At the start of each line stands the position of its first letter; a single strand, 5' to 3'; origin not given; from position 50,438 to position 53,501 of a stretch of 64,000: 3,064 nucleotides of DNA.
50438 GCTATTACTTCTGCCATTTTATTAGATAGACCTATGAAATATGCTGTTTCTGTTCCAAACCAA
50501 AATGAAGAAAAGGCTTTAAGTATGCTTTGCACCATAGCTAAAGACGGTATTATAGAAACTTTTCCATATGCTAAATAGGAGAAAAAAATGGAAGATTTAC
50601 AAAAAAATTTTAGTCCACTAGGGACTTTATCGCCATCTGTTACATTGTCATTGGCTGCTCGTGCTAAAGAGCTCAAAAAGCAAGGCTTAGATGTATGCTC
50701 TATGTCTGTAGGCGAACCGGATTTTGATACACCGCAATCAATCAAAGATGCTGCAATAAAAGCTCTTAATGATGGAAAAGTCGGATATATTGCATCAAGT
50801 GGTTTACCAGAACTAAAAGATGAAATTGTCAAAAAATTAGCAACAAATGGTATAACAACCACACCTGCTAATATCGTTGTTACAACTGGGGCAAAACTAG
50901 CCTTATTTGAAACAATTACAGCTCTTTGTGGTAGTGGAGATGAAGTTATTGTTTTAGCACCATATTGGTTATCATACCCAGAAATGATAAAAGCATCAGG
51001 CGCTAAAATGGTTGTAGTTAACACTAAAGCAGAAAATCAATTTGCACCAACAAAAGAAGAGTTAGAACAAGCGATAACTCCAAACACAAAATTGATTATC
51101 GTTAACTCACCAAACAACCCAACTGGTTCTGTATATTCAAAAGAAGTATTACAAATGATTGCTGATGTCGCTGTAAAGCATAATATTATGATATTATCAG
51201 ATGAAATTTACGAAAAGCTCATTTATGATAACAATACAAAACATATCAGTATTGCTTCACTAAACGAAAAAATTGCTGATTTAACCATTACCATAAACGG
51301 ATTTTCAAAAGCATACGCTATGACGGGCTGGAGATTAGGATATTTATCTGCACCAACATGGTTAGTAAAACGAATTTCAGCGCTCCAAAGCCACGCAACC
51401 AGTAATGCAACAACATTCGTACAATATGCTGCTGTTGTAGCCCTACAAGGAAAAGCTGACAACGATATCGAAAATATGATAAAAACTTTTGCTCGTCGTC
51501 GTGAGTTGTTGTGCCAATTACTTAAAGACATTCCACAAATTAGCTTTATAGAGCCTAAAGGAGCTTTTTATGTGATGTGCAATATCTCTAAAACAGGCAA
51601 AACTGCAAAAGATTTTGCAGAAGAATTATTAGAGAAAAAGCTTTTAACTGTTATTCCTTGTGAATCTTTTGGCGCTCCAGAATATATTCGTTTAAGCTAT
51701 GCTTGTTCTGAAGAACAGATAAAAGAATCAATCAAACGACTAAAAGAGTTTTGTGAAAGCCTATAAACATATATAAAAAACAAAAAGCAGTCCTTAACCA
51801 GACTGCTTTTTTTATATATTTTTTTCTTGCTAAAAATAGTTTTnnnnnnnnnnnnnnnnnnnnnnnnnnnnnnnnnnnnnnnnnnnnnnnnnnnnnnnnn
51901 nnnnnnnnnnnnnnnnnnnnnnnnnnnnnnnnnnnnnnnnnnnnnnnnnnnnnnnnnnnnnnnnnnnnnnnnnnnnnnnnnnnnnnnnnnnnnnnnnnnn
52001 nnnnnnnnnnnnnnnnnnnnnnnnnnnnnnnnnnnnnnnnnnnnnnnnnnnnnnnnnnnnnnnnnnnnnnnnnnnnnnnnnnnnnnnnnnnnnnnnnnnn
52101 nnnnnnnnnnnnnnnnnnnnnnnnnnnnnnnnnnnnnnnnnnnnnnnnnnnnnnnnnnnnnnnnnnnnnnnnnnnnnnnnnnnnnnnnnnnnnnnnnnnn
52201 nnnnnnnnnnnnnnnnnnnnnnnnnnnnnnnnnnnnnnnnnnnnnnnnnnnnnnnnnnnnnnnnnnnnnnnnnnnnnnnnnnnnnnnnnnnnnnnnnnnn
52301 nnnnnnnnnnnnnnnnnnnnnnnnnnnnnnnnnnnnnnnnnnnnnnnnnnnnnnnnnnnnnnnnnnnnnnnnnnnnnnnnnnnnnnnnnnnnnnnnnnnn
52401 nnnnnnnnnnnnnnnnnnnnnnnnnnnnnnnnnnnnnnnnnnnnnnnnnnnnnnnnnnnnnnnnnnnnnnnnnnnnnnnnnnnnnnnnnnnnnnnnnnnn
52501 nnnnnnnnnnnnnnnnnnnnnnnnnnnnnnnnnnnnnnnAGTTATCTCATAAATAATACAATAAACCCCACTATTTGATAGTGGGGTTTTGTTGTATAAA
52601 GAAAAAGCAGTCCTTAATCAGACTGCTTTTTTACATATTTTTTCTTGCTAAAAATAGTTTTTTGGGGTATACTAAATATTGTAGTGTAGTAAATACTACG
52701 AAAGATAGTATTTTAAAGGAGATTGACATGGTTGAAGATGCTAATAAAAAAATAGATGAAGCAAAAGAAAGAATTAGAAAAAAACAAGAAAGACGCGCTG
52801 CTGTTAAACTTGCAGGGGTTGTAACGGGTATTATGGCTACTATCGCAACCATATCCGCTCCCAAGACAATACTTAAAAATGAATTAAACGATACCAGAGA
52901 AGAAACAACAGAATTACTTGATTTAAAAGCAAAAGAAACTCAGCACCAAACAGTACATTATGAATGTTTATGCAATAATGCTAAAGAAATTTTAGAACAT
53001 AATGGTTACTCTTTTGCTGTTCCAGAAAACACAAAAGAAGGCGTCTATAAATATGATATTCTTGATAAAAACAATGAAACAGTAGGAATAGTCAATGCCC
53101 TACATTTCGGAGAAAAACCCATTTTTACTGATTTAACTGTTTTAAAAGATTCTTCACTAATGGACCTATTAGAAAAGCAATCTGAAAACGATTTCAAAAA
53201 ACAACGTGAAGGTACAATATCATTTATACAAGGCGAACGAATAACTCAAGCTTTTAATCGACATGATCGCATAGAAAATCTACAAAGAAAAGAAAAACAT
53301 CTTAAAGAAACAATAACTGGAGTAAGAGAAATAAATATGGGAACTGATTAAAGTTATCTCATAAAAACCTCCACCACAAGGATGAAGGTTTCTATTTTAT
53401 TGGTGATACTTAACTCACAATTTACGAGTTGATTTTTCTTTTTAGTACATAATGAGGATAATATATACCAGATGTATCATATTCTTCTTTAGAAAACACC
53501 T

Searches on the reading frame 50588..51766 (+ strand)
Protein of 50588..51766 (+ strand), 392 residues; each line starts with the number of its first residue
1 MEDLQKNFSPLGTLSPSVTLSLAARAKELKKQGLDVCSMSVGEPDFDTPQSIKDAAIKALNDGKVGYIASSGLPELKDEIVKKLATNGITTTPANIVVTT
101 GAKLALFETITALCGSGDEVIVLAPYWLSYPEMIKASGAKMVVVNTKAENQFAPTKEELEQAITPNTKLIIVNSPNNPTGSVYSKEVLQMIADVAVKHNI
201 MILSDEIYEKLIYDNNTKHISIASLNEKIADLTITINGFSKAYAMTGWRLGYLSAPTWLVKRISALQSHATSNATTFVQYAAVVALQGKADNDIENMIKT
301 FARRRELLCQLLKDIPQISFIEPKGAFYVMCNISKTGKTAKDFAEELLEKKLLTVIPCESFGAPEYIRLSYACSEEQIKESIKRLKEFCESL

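Call 10: search_protein_families(library=pfam, proteins=[window:50588-51766:+], max_evalue=0.01)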
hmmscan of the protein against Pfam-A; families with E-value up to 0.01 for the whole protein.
window:50588-51766:+ (392 aa): 6 families
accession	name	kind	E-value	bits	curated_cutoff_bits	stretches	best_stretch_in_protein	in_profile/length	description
PF00155.27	Aminotran_1_2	-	3.1e-77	260.6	19.7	1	36-385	3-361/361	Aminotransferase class I and II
PF01053.26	Cys_Met_Meta_PP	-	2.4e-08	33.4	27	1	95-206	70-174/381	Cys/Met metabolism PLP-dependent enzyme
PF01041.23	DegT_DnrJ_EryC1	-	8.9e-08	32.2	19.8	1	103-205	49-145/360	DegT/DnrJ/EryC1/StrS aminotransferase family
PF04055.27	Radical_SAM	-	0.0002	22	29.5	0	22-90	33-103/166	Radical SAM superfamily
PF00266.25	Aminotran_5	-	0.00028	20.4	21.5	1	94-205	62-175/371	Aminotransferase class-V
PF01212.27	Beta_elim_lyase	-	0.00092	19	27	1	134-205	91-168/288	Beta-eliminating lyase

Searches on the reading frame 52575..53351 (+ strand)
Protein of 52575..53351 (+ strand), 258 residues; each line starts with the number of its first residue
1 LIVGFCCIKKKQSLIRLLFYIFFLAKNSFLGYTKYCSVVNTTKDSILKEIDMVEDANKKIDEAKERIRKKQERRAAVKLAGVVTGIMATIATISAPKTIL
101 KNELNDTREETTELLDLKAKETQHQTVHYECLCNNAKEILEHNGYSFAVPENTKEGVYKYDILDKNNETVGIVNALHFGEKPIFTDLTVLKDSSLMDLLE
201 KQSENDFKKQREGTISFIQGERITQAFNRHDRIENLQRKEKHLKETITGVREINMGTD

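Call 10: search_protein_families(library=pfam, proteins=[window:52575-53351:+], max_evalue=0.01)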
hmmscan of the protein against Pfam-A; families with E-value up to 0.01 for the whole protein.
window:52575-53351:+ (258 aa): 1 family
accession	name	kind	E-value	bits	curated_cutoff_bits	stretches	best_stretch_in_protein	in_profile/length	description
PF09716.15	ETRAMP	-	0.0064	16.9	29.1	1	18-93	8-70/81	Malarial early transcribed membrane protein (ETRAMP)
